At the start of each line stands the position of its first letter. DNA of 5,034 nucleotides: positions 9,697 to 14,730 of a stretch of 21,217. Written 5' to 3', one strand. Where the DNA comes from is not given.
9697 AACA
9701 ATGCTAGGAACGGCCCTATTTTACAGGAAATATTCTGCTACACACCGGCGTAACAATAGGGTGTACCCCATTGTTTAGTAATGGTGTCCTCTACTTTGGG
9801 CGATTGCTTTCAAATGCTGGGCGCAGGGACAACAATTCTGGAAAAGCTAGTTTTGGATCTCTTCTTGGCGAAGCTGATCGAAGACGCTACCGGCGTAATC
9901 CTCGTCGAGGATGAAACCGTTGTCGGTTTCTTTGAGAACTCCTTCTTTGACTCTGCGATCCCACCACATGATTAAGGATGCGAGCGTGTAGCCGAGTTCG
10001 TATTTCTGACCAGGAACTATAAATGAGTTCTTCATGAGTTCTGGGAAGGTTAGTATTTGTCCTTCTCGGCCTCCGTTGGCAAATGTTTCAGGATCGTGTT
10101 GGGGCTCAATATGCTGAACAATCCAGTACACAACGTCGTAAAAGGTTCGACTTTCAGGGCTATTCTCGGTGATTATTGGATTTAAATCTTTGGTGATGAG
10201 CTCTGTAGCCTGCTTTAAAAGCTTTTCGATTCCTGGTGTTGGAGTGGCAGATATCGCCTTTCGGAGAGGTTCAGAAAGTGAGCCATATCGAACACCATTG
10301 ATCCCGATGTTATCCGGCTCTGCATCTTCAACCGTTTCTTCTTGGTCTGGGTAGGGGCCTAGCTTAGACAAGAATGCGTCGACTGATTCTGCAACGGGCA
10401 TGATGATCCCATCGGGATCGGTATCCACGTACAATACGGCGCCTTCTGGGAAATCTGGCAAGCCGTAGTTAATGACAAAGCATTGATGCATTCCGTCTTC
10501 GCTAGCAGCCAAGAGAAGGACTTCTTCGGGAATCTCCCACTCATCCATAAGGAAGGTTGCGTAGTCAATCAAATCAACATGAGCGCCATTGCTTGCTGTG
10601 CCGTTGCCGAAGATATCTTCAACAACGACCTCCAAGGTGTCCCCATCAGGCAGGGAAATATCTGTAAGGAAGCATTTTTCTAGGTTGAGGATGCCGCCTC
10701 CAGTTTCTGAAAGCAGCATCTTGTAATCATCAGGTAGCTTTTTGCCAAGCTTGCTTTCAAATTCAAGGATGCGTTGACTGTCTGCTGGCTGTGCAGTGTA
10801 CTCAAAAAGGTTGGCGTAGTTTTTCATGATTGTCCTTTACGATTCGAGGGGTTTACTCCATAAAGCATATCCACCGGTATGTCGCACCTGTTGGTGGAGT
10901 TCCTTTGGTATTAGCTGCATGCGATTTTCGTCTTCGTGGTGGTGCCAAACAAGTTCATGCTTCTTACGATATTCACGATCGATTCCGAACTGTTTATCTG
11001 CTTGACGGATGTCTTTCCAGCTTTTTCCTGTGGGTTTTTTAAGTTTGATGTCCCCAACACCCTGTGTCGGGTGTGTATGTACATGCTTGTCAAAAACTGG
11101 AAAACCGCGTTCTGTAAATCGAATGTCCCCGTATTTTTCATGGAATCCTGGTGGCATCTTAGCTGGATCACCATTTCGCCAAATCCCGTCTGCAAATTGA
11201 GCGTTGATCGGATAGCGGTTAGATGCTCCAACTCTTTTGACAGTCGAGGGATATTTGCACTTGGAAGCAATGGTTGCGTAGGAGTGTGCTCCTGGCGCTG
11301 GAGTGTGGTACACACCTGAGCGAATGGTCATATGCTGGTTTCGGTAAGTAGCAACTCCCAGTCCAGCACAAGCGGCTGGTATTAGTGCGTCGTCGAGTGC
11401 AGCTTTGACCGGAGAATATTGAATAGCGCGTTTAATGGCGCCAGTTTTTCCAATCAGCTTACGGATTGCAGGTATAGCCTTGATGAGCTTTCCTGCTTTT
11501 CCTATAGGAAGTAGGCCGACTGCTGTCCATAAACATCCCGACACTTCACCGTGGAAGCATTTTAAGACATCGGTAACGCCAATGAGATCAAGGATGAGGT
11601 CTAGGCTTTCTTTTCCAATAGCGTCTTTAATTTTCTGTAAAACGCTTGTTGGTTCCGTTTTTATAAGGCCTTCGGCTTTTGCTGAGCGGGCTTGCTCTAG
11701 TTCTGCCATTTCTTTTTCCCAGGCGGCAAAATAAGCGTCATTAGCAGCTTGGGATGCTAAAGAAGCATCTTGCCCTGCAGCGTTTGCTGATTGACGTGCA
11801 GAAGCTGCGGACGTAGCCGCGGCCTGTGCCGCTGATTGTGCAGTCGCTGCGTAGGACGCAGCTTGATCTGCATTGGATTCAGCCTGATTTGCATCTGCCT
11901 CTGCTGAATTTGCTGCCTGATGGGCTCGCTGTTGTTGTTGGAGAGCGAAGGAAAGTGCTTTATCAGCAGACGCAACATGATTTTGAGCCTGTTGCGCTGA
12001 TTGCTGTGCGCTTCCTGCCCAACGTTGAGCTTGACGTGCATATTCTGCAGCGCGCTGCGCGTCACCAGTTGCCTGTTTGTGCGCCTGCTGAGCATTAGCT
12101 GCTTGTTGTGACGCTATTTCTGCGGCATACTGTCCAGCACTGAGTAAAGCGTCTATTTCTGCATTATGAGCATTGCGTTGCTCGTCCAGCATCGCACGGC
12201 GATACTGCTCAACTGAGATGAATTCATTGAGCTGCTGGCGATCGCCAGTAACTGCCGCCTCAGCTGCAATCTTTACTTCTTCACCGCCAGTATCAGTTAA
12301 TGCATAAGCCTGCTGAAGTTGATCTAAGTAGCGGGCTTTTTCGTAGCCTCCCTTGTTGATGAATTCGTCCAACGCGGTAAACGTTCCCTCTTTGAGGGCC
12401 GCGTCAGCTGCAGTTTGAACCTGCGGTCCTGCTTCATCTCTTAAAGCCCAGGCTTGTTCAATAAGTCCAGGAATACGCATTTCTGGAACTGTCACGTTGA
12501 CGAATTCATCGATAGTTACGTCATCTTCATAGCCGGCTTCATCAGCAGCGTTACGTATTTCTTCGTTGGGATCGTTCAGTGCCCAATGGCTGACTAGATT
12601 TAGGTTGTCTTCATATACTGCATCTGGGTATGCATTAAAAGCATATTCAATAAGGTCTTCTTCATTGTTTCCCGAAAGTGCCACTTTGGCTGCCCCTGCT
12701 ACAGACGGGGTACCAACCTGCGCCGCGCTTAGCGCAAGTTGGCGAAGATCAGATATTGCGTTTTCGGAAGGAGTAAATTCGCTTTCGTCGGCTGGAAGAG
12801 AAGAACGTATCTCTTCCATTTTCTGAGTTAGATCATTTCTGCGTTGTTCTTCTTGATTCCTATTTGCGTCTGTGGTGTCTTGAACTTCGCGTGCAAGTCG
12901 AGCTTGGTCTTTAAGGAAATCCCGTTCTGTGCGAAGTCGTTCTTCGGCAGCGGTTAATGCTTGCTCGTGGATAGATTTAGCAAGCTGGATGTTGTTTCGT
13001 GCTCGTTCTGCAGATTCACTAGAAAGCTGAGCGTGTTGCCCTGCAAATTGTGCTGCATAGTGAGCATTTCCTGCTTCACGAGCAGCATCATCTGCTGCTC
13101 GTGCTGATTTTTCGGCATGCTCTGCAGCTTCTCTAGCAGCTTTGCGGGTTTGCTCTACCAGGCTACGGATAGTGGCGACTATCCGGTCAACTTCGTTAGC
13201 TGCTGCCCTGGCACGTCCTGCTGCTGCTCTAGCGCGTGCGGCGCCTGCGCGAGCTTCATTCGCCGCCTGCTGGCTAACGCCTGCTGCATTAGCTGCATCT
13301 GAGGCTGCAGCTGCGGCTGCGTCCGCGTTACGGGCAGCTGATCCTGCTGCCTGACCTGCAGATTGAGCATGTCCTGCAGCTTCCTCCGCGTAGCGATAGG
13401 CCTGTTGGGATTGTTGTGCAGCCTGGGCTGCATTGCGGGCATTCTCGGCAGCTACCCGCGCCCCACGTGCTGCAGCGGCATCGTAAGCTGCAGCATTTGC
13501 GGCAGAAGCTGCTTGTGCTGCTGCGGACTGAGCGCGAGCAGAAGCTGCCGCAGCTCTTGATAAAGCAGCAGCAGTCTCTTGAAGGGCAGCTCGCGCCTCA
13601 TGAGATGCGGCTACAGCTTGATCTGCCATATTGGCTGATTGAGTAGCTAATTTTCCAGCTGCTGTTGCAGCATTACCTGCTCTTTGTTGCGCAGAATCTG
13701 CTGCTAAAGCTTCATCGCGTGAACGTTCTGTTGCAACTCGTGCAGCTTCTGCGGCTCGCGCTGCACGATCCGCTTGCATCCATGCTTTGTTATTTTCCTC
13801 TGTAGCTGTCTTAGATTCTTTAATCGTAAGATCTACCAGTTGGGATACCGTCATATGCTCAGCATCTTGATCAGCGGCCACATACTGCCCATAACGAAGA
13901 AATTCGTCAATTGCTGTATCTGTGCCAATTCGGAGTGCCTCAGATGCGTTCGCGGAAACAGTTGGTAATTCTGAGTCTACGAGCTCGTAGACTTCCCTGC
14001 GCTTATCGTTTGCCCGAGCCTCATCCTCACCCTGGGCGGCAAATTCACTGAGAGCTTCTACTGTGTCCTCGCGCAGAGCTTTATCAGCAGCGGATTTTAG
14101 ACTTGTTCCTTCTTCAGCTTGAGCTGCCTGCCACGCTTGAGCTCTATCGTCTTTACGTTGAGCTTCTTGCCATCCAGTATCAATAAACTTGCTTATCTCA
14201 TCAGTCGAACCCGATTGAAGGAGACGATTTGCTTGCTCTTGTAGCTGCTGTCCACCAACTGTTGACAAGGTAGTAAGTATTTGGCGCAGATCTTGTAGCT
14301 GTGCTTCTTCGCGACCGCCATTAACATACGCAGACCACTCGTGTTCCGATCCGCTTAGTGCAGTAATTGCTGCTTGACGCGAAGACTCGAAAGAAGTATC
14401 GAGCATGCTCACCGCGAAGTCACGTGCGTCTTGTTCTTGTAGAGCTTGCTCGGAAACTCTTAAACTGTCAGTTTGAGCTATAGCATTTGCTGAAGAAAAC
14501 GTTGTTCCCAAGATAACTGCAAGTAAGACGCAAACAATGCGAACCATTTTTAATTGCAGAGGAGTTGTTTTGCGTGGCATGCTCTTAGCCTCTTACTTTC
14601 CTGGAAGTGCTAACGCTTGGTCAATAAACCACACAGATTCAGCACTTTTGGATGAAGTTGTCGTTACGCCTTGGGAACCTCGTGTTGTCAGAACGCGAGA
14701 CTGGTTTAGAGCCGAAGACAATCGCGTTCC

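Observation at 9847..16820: Plasmid-borne polymorphic toxin operon: LGFP cell-wall protein, secreted protein, ALF/WHH-nuclease toxin, SUKH immunity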

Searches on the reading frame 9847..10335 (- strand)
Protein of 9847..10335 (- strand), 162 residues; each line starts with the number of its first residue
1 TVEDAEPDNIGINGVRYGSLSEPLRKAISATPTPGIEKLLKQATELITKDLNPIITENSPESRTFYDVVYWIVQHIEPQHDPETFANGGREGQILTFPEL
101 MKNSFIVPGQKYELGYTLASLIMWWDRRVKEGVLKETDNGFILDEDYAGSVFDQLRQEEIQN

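Call 83: search_protein_families(library=pfam, proteins=[window:9847-10335:-], max_evalue=0.01)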
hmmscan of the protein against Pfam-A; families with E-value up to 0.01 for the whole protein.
window:9847-10335:- (162 aa): 0 families

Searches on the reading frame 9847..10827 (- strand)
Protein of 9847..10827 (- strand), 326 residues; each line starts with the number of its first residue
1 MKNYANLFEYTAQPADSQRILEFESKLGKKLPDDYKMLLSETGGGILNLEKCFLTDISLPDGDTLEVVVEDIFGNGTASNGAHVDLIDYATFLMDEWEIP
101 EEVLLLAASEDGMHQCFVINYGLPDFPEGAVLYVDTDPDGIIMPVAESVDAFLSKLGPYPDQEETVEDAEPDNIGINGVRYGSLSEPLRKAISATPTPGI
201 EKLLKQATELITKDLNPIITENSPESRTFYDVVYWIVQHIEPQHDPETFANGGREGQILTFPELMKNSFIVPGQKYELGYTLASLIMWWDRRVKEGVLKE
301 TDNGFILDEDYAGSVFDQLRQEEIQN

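Call 4: search_protein_families(library=pfam, proteins=[window:9847-10827:-], max_evalue=0.1)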
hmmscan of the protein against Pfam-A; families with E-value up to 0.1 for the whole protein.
window:9847-10827:- (326 aa): 3 families
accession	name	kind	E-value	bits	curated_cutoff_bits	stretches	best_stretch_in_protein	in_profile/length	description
PF09346.15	SMI1_KNR4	-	4.6e-14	53.5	25.4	1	14-154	1-124/125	SMI1 / KNR4 family (SUKH-1)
PF14568.11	SUKH_6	-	6.5e-12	46.5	27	1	18-153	2-119/119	SMI1-KNR4 cell-wall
PF14567.11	SUKH_5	-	0.00011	22.5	27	1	10-49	17-57/142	SMI1-KNR4 cell-wall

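Call 5: search_protein_families(library=ncbifam, proteins=[window:9847-10827:-], max_evalue=0.1)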
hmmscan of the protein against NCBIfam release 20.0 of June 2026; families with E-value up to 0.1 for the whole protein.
window:9847-10827:- (326 aa): 0 families

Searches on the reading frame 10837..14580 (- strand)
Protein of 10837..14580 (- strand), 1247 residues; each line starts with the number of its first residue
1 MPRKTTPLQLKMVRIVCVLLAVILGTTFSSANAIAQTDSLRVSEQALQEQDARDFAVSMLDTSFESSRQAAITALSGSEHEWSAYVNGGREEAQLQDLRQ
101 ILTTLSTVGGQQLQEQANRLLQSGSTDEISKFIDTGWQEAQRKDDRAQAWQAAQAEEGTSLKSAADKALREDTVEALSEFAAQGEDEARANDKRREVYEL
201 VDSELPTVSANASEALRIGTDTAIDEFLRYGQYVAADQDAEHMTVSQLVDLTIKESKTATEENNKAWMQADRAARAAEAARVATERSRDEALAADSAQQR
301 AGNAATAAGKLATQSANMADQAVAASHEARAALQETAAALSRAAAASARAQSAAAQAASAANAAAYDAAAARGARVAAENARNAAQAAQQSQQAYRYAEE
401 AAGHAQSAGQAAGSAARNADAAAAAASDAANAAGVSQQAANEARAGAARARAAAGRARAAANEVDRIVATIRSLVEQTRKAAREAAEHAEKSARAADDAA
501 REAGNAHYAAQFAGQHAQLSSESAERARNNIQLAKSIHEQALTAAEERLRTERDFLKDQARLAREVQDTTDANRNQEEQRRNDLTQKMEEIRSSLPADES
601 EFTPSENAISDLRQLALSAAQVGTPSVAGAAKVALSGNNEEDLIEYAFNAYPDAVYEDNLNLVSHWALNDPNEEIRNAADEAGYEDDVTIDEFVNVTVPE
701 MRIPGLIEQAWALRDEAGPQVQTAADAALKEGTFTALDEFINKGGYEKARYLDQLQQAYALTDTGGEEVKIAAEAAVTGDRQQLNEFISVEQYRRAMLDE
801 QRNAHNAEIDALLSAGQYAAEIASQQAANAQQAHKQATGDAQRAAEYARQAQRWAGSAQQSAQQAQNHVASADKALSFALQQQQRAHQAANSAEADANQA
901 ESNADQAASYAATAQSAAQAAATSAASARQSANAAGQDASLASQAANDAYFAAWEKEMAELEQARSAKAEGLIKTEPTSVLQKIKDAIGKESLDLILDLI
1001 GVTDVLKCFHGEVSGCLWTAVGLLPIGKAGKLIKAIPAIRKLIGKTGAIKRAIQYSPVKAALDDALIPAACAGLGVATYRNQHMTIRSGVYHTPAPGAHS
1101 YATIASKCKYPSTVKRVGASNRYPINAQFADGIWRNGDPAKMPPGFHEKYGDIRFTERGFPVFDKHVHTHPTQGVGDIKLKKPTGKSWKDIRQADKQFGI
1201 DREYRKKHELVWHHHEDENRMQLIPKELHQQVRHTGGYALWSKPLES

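Call 4: search_protein_families(library=pfam, proteins=[window:10837-14580:-], max_evalue=0.1)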
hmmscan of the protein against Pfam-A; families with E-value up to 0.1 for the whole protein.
window:10837-14580:- (1247 aa): 3 families
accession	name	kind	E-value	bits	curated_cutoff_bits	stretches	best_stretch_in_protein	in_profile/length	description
PF03752.18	ALF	-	2e-27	95.3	25.4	4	194-235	1-42/42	Short repeats of unknown function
PF12639.13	Colicin-DNase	-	4.1e-14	53.6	25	1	1155-1236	3-96/96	DNase/tRNase domain of colicin-like bacteriocin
PF14414.12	WHH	-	5.9e-14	52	25.1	1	1207-1243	6-42/43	A nuclease of the HNH/ENDO VII superfamily with conserved WHH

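Call 5: search_protein_families(library=ncbifam, proteins=[window:10837-14580:-], max_evalue=0.1)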
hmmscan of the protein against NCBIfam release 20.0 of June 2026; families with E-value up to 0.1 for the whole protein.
window:10837-14580:- (1247 aa): 0 families

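Call 42: search_solved_structures(query=window:10840-14580:-, max_evalue=0.01, show_alignments=2)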
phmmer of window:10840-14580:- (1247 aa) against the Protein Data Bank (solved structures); distinct sequences matched with E-value up to 0.01: 4.
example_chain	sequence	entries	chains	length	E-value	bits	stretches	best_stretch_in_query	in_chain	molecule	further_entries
8w20_A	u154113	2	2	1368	2.7e-43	151.8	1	50-970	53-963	Intein C-terminal splicing domain-containing protein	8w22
8bd1_A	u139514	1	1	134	7.2e-06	27.9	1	1149-1239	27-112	Type IV secretion protein Rhs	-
8h8a_B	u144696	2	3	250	6e-05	24.9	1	1149-1238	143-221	C-terminal peptide from Putative Rhs-family protein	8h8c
8h8b_A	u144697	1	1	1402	0.00065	21.4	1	1149-1238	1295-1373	Putative Rhs-family protein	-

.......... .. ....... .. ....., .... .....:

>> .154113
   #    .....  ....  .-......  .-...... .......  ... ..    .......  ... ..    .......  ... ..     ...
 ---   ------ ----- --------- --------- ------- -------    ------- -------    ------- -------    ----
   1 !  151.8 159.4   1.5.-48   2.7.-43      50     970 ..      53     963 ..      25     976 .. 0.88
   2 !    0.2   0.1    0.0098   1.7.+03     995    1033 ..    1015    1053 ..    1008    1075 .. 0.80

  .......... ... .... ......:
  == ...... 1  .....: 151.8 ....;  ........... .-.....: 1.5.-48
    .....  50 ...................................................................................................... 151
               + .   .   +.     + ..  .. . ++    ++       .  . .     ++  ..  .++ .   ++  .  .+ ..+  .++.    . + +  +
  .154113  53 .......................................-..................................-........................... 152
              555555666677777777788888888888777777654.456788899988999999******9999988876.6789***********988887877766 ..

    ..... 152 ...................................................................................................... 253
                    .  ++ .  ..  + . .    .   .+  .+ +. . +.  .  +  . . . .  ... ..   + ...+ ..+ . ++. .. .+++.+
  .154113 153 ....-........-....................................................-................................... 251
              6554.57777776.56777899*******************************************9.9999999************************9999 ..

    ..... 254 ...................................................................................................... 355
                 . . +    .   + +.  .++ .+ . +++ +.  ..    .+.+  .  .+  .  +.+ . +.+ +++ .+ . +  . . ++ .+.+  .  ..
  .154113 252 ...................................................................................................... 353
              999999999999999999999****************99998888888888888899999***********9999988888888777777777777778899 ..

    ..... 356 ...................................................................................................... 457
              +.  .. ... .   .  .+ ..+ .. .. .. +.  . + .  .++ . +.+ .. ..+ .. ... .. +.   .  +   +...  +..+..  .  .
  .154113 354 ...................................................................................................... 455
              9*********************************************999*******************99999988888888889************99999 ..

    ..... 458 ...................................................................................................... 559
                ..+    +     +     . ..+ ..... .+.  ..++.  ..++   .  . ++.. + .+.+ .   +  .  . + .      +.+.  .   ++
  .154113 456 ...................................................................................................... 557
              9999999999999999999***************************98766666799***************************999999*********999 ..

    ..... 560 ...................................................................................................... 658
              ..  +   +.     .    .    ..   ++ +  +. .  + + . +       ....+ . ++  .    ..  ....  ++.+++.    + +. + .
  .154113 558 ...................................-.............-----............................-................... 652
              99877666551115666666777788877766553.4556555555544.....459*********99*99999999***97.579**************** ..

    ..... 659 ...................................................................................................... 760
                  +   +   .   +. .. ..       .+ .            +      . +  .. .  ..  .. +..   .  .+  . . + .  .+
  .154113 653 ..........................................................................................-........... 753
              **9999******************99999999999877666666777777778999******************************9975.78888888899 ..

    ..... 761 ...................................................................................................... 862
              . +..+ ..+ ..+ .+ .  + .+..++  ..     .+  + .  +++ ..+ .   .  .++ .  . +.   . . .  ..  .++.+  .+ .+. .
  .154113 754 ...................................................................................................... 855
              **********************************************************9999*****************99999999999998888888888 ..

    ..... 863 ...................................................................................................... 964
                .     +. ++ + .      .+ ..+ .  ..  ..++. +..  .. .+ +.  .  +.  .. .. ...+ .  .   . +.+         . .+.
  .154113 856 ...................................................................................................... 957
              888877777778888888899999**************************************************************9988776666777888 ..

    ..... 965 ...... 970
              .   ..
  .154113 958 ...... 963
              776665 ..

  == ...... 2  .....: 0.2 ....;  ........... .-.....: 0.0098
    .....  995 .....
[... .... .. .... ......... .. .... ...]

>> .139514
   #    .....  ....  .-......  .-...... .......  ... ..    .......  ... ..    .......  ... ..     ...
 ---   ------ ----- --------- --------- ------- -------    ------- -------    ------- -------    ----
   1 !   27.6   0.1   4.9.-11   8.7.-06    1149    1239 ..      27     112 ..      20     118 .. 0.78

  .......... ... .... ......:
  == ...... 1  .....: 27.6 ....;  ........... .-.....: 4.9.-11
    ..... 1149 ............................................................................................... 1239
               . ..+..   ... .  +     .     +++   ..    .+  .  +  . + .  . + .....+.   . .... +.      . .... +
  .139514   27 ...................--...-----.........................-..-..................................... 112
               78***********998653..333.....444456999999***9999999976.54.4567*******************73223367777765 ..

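Call 72: search_dna_similar(query=window:10840-14580:-, collection=plasmids, mode=protein, max_rows=25, max_evalue=1e-10)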
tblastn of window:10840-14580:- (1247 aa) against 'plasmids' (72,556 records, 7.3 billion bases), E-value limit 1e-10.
Records with a match: 28; places in all: 45; records where one place covers at least 80% of the query: 0.
Best place of each record, by identity: <60% 28.
By first word of the organism name: Streptomyces 28.
By predicted mobility (MOB-suite, as given by PLSDB): mobilizable 15; non-mobilizable 13.
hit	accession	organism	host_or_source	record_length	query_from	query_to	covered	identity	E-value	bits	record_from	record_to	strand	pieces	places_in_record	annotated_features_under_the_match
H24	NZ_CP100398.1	Streptomyces rimosus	pure culture,mutant of Streptomyces ...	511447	531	814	23%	31.3%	9e-14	84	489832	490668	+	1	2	polymorphic toxin-type HINT domain-containing protein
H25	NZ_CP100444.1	Streptomyces rimosus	pure culture,OTC cluster deletion ...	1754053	531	814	23%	31.3%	9e-14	84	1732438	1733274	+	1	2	record has no annotation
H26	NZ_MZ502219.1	Streptomyces rimosus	-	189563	504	813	25%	28.1%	3e-11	76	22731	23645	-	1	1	polymorphic toxin-type HINT domain-containing protein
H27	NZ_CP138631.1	Streptomyces rimosus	whole organism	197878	504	813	25%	28.1%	3e-11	76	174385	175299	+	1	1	polymorphic toxin-type HINT domain-containing protein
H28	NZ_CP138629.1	Streptomyces rimosus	whole organism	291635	504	813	25%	28.1%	3e-11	76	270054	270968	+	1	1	polymorphic toxin-type HINT domain-containing protein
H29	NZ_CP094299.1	Streptomyces rimosus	pure culture,soil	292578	504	813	25%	28.1%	3e-11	76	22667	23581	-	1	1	polymorphic toxin-type HINT domain-containing protein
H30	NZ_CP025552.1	Streptomyces rimosus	cell culture,lab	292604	504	813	25%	28.1%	3e-11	76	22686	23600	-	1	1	polymorphic toxin-type HINT domain-containing protein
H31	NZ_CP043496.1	Streptomyces rimosus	Cell culture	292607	504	813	25%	28.1%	3e-11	76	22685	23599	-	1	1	polymorphic toxin-type HINT domain-containing protein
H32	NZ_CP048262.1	Streptomyces rimosus subsp. rimosus ATCC 10970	-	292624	504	813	25%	28.1%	3e-11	76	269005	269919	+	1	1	polymorphic toxin-type HINT domain-containing protein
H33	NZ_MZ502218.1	Streptomyces rimosus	-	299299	504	813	25%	28.1%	3e-11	76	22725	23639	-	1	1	polymorphic toxin-type HINT domain-containing protein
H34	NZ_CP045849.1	Streptomyces clavuligerus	pure culture single spore ...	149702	53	267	17%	33.3%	1e-11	77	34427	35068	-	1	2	ALF repeat-containing protein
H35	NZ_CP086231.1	Streptomyces clavuligerus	whole organism,soil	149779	53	267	17%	33.3%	1e-11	77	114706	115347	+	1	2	ALF repeat-containing protein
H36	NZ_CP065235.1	Streptomyces clavuligerus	cell culture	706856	53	267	17%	33.3%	1e-11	77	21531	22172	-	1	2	ALF repeat-containing protein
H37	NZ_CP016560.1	Streptomyces clavuligerus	-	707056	53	267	17%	33.3%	1e-11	77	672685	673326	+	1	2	ALF repeat-containing protein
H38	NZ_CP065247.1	Streptomyces clavuligerus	cell culture,lab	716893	53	267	17%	33.3%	1e-11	77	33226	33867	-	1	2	ALF repeat-containing protein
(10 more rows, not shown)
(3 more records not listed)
